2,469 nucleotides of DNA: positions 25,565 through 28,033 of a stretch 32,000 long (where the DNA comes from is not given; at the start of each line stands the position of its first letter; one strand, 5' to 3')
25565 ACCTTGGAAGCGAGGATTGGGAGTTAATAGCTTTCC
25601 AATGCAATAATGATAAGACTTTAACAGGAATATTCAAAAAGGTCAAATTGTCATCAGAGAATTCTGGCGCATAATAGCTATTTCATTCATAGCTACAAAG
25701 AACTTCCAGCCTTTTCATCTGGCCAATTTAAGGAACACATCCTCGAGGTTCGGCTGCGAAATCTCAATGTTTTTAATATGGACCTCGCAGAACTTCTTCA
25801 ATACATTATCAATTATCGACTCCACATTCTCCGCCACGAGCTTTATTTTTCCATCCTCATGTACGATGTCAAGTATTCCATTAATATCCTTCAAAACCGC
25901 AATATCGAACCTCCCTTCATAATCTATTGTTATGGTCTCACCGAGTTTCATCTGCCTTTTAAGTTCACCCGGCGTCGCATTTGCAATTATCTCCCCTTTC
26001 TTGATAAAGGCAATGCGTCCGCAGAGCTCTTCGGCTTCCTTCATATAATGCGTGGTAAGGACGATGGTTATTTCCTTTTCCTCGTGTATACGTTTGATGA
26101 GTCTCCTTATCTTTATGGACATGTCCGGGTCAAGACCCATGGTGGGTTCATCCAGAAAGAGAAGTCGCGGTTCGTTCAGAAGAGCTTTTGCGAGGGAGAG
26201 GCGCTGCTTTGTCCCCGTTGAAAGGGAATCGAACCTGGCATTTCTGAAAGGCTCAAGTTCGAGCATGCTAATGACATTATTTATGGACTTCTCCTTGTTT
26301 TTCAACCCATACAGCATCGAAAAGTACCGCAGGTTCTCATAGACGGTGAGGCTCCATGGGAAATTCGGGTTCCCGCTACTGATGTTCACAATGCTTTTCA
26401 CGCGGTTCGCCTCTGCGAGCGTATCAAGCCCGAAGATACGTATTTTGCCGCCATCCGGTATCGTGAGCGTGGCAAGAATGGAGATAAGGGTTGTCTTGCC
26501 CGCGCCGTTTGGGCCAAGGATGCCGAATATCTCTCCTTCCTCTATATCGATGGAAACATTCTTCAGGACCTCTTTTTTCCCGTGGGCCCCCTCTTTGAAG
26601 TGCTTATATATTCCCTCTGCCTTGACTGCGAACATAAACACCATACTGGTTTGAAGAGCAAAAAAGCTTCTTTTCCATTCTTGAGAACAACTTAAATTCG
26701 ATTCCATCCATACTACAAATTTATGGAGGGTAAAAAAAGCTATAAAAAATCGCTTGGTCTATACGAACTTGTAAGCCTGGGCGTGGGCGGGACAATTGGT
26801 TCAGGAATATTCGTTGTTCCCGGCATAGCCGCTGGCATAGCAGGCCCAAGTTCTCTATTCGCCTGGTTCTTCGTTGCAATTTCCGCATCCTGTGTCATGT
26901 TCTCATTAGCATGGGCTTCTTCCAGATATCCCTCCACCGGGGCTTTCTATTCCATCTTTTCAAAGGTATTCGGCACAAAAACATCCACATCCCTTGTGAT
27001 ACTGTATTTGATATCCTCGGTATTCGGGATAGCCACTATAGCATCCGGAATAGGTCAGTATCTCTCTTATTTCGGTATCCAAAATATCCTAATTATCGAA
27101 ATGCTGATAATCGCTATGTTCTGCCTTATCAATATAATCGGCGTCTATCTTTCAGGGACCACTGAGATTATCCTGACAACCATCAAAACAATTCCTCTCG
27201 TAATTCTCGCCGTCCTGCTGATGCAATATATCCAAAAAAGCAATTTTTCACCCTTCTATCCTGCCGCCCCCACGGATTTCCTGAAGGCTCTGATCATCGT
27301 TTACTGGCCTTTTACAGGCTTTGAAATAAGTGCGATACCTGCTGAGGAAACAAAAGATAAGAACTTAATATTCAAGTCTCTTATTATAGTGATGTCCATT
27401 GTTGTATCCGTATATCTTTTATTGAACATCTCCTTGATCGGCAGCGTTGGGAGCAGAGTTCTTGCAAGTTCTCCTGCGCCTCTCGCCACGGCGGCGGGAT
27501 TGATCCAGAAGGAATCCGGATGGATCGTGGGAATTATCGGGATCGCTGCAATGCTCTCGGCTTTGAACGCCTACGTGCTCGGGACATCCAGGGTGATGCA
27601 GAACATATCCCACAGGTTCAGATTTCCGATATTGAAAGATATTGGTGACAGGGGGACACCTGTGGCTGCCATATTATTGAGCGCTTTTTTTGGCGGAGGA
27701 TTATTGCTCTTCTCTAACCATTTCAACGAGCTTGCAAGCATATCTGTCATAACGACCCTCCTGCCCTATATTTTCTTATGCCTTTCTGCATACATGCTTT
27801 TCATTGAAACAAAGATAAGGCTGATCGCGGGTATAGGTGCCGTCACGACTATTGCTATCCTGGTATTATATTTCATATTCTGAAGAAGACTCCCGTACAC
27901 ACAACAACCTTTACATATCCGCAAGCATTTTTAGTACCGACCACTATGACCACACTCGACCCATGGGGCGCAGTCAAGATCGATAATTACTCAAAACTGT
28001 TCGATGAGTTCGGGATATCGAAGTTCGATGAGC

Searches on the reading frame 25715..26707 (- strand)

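Call 35: search_protein_families(library=pfam, max_evalue=0.001, proteins=[window:25715-26707:-])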
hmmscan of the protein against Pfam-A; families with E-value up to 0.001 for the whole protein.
window:25715-26707:- (330 aa): 6 families
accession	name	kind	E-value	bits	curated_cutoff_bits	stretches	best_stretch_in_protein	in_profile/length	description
PF00005.33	ABC_tran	-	4.4e-30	105.5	25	1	48-189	1-136/137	ABC transporter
PF13304.12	AAA_21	-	2.9e-16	60.8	27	1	158-220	234-298/304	AAA domain, putative AbiEii toxin, Type IV TA system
PF13732.12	DrrA1-3_C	-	1.8e-06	29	27.4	1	246-328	3-80/81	ATP-binding protein DrrA1-3-like, C-terminal domain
PF13175.12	AAA_15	-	0.00011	22.4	32.1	0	48-81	14-46/374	AAA ATPase domain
PF02463.25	SMC_N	-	0.00016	21.7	40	0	52-230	19-210/220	RecF/RecN/SMC N terminal domain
PF13476.12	AAA_23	-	0.0003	21.9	27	1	49-80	11-41/201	AAA domain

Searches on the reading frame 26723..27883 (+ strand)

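Call 35: search_protein_families(library=pfam, max_evalue=0.001, proteins=[window:26723-27883:+])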
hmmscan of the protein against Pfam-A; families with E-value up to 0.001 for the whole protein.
window:26723-27883:+ (386 aa): 3 families
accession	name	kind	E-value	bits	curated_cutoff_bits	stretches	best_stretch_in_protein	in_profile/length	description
PF13520.12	AA_permease_2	-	3.5e-34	118.9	27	1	11-385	1-398/427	Amino acid permease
PF00324.27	AA_permease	-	1.9e-20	73.5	24.6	1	17-359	3-383/470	Amino acid permease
PF03845.19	Spore_permease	-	9e-07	28.5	23.4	1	15-262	6-254/321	Spore germination protein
